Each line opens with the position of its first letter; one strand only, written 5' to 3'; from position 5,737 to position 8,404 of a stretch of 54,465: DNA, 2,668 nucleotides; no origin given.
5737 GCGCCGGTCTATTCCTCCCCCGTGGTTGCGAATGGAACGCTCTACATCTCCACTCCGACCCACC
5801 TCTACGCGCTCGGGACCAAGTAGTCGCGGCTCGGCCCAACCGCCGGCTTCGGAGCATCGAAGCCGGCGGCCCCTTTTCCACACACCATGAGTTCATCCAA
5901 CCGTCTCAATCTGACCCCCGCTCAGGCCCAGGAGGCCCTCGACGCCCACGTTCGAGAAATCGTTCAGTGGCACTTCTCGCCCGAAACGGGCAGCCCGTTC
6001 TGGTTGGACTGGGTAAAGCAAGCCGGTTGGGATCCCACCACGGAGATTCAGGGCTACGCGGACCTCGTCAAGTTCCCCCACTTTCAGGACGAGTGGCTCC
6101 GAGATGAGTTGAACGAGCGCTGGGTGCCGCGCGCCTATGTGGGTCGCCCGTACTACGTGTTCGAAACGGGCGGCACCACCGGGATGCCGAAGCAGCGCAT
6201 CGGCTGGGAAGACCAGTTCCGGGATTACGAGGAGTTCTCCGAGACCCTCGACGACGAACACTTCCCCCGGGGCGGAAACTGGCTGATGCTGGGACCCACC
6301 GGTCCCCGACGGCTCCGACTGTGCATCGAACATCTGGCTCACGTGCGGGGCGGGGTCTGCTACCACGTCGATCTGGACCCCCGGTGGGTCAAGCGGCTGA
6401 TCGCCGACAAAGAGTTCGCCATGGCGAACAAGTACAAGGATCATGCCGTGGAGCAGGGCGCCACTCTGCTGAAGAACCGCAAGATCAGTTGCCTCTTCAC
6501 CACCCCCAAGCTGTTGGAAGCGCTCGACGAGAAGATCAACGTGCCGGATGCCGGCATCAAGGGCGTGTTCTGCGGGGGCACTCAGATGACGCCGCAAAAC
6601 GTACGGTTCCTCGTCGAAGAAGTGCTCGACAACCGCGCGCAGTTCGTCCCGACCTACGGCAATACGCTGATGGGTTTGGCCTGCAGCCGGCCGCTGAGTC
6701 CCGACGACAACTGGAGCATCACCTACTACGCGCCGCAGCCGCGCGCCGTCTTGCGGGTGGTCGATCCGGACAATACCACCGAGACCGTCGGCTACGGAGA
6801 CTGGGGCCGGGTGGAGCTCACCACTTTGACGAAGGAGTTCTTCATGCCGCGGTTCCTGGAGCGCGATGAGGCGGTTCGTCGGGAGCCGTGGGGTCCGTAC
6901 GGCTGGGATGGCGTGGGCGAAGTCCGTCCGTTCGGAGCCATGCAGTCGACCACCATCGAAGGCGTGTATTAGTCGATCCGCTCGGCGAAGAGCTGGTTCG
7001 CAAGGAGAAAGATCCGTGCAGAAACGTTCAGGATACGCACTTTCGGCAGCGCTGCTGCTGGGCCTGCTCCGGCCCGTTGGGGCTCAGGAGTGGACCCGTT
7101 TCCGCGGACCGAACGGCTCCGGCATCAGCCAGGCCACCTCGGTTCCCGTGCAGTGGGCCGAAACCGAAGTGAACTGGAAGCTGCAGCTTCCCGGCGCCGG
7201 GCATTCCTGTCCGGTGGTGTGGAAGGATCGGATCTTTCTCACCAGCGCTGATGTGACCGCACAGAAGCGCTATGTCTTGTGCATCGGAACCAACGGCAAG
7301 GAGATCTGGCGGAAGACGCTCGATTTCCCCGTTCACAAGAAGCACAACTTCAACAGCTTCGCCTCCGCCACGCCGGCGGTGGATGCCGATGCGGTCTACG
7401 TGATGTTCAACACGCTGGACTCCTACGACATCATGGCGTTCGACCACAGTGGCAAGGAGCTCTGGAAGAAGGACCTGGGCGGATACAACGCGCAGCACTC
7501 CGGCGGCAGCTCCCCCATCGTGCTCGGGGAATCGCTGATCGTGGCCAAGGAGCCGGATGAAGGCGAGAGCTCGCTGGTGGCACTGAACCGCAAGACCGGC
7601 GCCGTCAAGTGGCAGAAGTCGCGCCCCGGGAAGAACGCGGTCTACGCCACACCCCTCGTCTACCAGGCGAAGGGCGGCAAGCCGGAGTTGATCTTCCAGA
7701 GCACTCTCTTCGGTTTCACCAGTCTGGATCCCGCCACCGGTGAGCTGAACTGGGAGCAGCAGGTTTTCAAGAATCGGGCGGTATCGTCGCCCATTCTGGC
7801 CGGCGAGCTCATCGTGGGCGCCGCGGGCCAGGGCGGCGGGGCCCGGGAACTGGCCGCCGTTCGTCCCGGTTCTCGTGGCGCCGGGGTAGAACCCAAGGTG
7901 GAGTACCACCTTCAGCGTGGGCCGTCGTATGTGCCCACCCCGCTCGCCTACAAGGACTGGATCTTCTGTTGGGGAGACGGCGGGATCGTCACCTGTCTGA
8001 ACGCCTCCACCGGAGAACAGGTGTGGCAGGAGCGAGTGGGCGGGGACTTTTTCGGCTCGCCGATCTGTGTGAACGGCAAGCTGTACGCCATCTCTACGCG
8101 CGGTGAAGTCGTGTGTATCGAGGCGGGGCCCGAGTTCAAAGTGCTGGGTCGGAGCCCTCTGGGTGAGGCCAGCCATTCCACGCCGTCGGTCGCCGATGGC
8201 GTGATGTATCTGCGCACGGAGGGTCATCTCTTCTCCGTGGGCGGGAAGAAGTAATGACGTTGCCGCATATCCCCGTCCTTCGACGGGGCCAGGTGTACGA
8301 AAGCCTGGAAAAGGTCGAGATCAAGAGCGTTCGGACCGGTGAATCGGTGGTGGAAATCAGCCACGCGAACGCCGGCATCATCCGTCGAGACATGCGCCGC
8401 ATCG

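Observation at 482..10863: Lux-like fatty-acid-reductase trio interleaved with four exported PQQ-like beta-propellers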

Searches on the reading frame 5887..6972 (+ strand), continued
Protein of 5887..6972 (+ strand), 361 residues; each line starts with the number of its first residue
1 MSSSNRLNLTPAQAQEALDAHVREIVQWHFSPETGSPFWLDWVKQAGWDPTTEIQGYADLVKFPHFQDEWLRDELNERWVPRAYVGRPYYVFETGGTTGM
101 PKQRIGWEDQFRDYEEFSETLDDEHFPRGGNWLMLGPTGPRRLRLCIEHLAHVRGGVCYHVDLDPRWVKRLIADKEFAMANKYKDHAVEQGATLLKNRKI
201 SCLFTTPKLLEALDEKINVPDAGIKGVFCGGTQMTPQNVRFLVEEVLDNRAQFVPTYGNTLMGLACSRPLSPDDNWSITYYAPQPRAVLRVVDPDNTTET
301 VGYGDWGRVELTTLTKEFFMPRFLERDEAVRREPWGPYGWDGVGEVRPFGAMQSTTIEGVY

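Call 42: search_protein_families(library=ncbifam, proteins=[L002:13792-15024:+, L002:15021-16361:+, L002:16370-16933:+, L002:8400-10004:+, L002:8167-8403:+, L020:8359-9897:+], max_evalue=0.001)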
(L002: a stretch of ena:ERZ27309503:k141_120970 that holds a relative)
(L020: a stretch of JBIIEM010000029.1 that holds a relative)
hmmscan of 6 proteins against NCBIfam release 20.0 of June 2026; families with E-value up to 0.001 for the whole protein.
L002:13792-15024:+ (410 aa): 8 families
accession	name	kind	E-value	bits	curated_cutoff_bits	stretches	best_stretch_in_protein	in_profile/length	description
TIGR03300.1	assembly_YfgL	equivalog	7.8e-48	163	285.2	3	90-213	57-174/377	outer membrane protein assembly factor BamB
NF053615.1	SerThrKinAfsKStmc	equivalog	3.2e-36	125.3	1300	3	96-175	703-781/809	protein serine/threonine kinase AfsK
NF008351.0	PRK11138.1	equivalog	2.5e-34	118.5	423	3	138-290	120-282/394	outer membrane protein assembly factor BamB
TIGR03075.1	PQQ_enz_alc_DH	subfamily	5.3e-27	94.6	480.05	3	78-169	47-151/530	PQQ-dependent dehydrogenase, methanol/ethanol family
TIGR04528.1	acido_non_PQQ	subfamily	1.9e-20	73.2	650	2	128-232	48-155/493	acido-empty-quinoprotein group A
TIGR03074.1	PQQ_membr_DH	subfamily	2.1e-12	45.7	832.65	0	129-169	204-244/783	membrane-bound PQQ-dependent dehydrogenase, glucose/quinate/shikimate family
NF041516.1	PA2928_fam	subfamily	4.1e-06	26.4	70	0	305-371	59-126/376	PA2928 family protein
NF040673.1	PLuB_PQQ_rpt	exception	0.00038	19.5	250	0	313-377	265-330/395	PLuB system PQQ-binding repeat protein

L002:15021-16361:+ (446 aa): 20 families
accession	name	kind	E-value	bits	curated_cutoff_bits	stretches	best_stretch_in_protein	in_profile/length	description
TIGR04107.1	rSAM_HutW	equivalog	2.1e-53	181.7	400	1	57-425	41-404/419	heme anaerobic degradation radical SAM methyltransferase ChuW/HutW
TIGR00538.1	hemN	equivalog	7.7e-52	176.6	324.95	1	28-432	21-435/454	oxygen-independent coproporphyrinogen III oxidase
NF006067.1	PRK08208.1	equivalog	1.9e-50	172.1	380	1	53-439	33-418/427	STM4012 family radical SAM protein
TIGR00539.1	hemN_rel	equivalog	2e-49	168.7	205.4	1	58-408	3-342/361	radical SAM family heme chaperone HemW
TIGR03994.1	rSAM_HemZ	equivalog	3.6e-45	154.8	321.4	1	55-259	84-288/401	coproporphyrinogen dehydrogenase HemZ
NF006385.0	PRK08629.1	equivalog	2.5e-36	125.4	355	1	39-437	36-415/439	coproporphyrinogen III oxidase family protein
NF006060.0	PRK08207.1-3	equivalog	2e-35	122.5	653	1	55-267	149-364/477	coproporphyrinogen III oxidase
NF006064.0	PRK08207.2-2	equivalog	4e-33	115.1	504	1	55-259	144-350/465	coproporphyrinogen III oxidase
NF006061.0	PRK08207.1-4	equivalog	5.2e-31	108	702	1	54-248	172-369/501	coproporphyrinogen III oxidase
NF005133.0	PRK06582.1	equivalog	9.2e-30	103.9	597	1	55-313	11-264/390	coproporphyrinogen III oxidase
NF006066.0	PRK08207.2-5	equivalog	4.6e-25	88.2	1117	1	55-249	190-386/518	coproporphyrinogen III oxidase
NF006063.0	PRK08207.2-1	equivalog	8.5e-25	87.3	1074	1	54-251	191-390/518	coproporphyrinogen III oxidase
NF006062.0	PRK08207.1-5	equivalog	6.6e-24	84.6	1007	1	56-258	149-354/476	coproporphyrinogen III oxidase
NF006059.0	PRK08207.1-1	equivalog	4.2e-23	81.8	1012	1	55-249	171-368/496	coproporphyrinogen III oxidase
NF006065.0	PRK08207.2-4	equivalog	9.6e-23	80.9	922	1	58-249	171-368/484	coproporphyrinogen III oxidase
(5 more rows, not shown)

L002:16370-16933:+ (187 aa): 0 families

L002:8400-10004:+ (534 aa): 11 families
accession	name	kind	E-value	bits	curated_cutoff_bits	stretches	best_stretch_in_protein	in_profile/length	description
TIGR00813.1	sss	superfamily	3.3e-38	131.8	184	1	32-438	1-409/411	sodium/solute symporter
TIGR02121.1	Na_Pro_sym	equivalog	1.6e-35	122.8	515.5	1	7-448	7-437/488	sodium/proline symporter PutP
TIGR02119.1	panF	equivalog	5.4e-33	114.7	328.05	1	7-445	7-435/471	sodium/pantothenate symporter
NF011948.0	PRK15419.1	equivalog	1.1e-21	77.3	955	1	8-448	12-444/502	sodium/proline symporter PutP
NF046076.1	monocarbox_MctP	equivalog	4.9e-19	68.4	625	1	6-452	3-440/481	monocarboxylate uptake permease MctP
NF058657.1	MncbAcdTpMctC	equivalog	1.6e-16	59.9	670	1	7-439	11-444/527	monocarboxylic acid transporter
NF007790.0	PRK10484.1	equivalog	3.4e-15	55.8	401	1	9-449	10-453/527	solute:sodium symporter family transporter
NF006903.2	PRK09395.1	subfamily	1.1e-14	53.8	750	1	8-436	42-467/552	cation/acetate symporter ActP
TIGR03648.1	Na_symport_lg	subfamily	1.3e-13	50.3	320.75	2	321-448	356-481/547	VC_2705 family sodium/solute symporter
TIGR02711.1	symport_actP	equivalog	4.1e-10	39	1099.25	1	9-440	40-467/549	cation/acetate symporter ActP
NF009135.0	PRK12488.1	subfamily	5.1e-07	28.6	850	1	9-438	40-466/549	cation/acetate symporter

L002:8167-8403:+ (78 aa): 0 families

L020:8359-9897:+ (513 aa): 29 families (the best 25 are shown)
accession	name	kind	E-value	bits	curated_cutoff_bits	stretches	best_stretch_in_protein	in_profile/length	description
TIGR00895.1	2A0115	subfamily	3.5e-22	78.9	418.55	2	10-233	4-202/398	aromatic acid/H+ symport family MFS transporter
NF003024.0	PRK03893.1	subfamily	5.9e-18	64.9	604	1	16-274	14-246/497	sialate:H+ symport family MFS transporter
NF008586.0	PRK11551.1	equivalog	1.2e-15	57.4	410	1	45-258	36-225/406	3-(3-hydroxy-phenyl)propionate transporter MhpT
TIGR00891.1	2A0112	subfamily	5.1e-13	48.8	552.9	1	14-254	3-219/405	sialate:H+ symport family MFS transporter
TIGR00898.1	2A0119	subfamily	6.9e-10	38.3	550.75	1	83-230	144-269/506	cation transport protein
TIGR01299.1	synapt_SV2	subfamily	9e-10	37.1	637.3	1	7-227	154-358/742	synaptic vesicle protein SV2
TIGR00886.1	2A0108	subfamily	5.6e-09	35.5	311.7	1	72-272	44-240/368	NarK family nitrate/nitrite MFS transporter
NF053517.1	HbztTptrPcaK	equivalog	7e-09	35.1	770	1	18-227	14-198/437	4-hydroxybenzoate transporter PcaK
TIGR00880.1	2_A_01_02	superfamily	1.4e-08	34.9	131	1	70-172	3-104/141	multidrug resistance protein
TIGR00893.1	2A0114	subfamily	1.6e-08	33.9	395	1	80-222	44-168/399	D-galactonate transporter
TIGR00883.1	2A0106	subfamily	3.6e-08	32.9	443.45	1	71-190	267-390/400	metabolite/H+ symporter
TIGR00879.1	SP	subfamily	4.8e-08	32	237.8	1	16-229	53-250/510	sugar porter family MFS transporter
TIGR00887.1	2A0109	equivalog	5.3e-08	32.2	610.3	1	15-189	8-186/502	phosphate:H+ symporter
NF007484.0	PRK10077.1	equivalog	4.2e-07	29.2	608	1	70-229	59-220/480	D-xylose transporter XylE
NF000031.1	MFS_efflux_LmrA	exception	6.6e-07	28.4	850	1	45-175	52-176/484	lincomycin efflux MFS transporter Lmr(A)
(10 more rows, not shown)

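Call 67: search_protein_representatives(protein=window:5887-6972:+)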
Query: 361 residues. Proteins with E-value up to 0.001 (for the whole library): 1479; up to 1e-10: 940; up to 1e-30: 254. The best 150 are listed.
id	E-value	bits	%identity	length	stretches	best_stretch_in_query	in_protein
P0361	7.1e-142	489.5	60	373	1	11-361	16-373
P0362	1.2e-111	390.0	64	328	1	15-265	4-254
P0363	1.0e-107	377.0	64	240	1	10-244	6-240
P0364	7.9e-104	364.2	72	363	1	81-302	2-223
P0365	4.7e-98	345.2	78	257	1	133-326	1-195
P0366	2.8e-90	319.6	56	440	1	77-332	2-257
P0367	1.0e-89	317.8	46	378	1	17-357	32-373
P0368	1.7e-87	310.4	60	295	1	9-237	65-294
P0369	5.4e-87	308.8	43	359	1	17-361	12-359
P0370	5.3e-86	305.5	57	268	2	12-196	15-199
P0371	2.6e-85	303.3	61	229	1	134-361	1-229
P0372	3.9e-85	302.7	59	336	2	56-218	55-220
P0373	4.7e-85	302.4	58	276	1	9-222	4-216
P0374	3.0e-84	299.7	67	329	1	109-298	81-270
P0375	8.8e-84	298.2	60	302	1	77-297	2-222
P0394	5.6e-66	239.6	53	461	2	118-335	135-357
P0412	1.3e-58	215.3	39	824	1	24-361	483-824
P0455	6.3e-46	173.6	34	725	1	15-361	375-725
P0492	1.4e-40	156.0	39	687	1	24-261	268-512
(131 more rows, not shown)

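Call 68: search_protein_families(library=pfam, proteins=[P0412, P0455, P0492, P0366, P0394], max_evalue=0.001)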
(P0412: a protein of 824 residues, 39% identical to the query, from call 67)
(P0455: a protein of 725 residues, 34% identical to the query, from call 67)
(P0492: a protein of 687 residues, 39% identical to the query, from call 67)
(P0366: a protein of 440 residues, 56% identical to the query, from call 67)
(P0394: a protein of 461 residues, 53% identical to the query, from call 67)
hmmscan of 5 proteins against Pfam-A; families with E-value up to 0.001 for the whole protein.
P0412 (824 aa): 2 families
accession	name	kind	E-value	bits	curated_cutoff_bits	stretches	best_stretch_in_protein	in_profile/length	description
PF00202.27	Aminotran_3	-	6.7e-82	275.8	30.5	1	32-437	11-403/403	Aminotransferase class-III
PF00501.34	AMP-binding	-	7.5e-12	45.2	29.9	1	654-774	248-375/384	AMP-binding enzyme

P0455 (725 aa): 3 families
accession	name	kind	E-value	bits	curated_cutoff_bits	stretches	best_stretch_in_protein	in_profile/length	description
PF08240.17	ADH_N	-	8.8e-27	93.8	23.5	1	24-134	1-104/104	Alcohol dehydrogenase GroES-like domain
PF00107.32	ADH_zinc_N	-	7.9e-21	74.8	31.8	1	173-293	1-124/129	Zinc-binding dehydrogenase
PF00501.34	AMP-binding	-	2.8e-07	30.1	29.9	1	551-674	246-374/384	AMP-binding enzyme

P0492 (687 aa): 0 families

P0366 (440 aa): 1 family
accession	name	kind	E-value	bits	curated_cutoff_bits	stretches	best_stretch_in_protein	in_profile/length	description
PF00501.34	AMP-binding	-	3.6e-07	29.8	29.9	1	123-235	254-373/384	AMP-binding enzyme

P0394 (461 aa): 0 families

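Call 70: search_protein_families(library=pfam, proteins=[window:5887-6972:+], max_evalue=10)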
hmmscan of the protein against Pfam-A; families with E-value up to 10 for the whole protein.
window:5887-6972:+ (361 aa): 1 family
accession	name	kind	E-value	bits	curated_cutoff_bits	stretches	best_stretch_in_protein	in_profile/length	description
PF00501.34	AMP-binding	-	9.7e-08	31.6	29.9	2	192-296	249-360/384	AMP-binding enzyme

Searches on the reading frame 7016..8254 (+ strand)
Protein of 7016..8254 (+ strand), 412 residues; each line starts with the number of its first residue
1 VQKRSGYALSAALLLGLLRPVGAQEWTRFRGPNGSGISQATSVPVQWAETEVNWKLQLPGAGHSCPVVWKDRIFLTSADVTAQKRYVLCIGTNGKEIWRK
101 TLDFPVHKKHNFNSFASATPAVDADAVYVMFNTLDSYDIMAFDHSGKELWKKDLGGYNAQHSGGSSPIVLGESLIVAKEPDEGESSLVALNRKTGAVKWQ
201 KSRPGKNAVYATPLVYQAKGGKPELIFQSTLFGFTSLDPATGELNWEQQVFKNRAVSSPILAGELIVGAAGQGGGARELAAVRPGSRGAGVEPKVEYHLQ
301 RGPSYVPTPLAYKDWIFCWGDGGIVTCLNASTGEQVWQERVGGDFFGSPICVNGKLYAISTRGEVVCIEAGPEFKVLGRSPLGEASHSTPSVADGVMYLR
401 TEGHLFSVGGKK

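Call 3: search_protein_families(library=pfam, proteins=[window:7016-8254:+], max_evalue=0.01)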
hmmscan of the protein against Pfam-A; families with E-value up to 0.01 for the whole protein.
window:7016-8254:+ (412 aa): 3 families
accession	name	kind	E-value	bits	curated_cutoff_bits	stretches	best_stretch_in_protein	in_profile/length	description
PF13360.13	PQQ_2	-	2.3e-30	106.4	27.6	3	54-270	17-214/233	Outer membrane protein assembly factor BamB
PF13570.13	Beta-prop_ACSF4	-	7.2e-16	58.9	133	2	316-370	106-162/329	Beta-alanine-activating enzyme, beta-propeller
PF01011.28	PQQ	-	3.3e-08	33.1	26.7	0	167-220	542-591/595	Glucose/ethanol/alcohol dehydrogenase, beta-propeller domain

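Call 4: search_protein_families(library=ncbifam, proteins=[window:7016-8254:+], max_evalue=0.01)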
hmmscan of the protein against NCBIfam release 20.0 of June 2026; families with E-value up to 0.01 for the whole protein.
window:7016-8254:+ (412 aa): 5 families
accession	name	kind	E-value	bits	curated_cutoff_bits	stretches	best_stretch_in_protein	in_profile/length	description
TIGR03300.1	assembly_YfgL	equivalog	3.4e-17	62.2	285.2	2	107-216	49-144/377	outer membrane protein assembly factor BamB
NF008351.0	PRK11138.1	equivalog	2.1e-12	46.2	423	2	313-366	120-173/394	outer membrane protein assembly factor BamB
TIGR04528.1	acido_non_PQQ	subfamily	2.8e-10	39.6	650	1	121-202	99-180/493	acido-empty-quinoprotein group A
TIGR03075.1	PQQ_enz_alc_DH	subfamily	1e-09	37.5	480.05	1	62-201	61-197/530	PQQ-dependent dehydrogenase, methanol/ethanol family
NF053615.1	SerThrKinAfsKStmc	equivalog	7.5e-08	31.5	1300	1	110-366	561-797/809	protein serine/threonine kinase AfsK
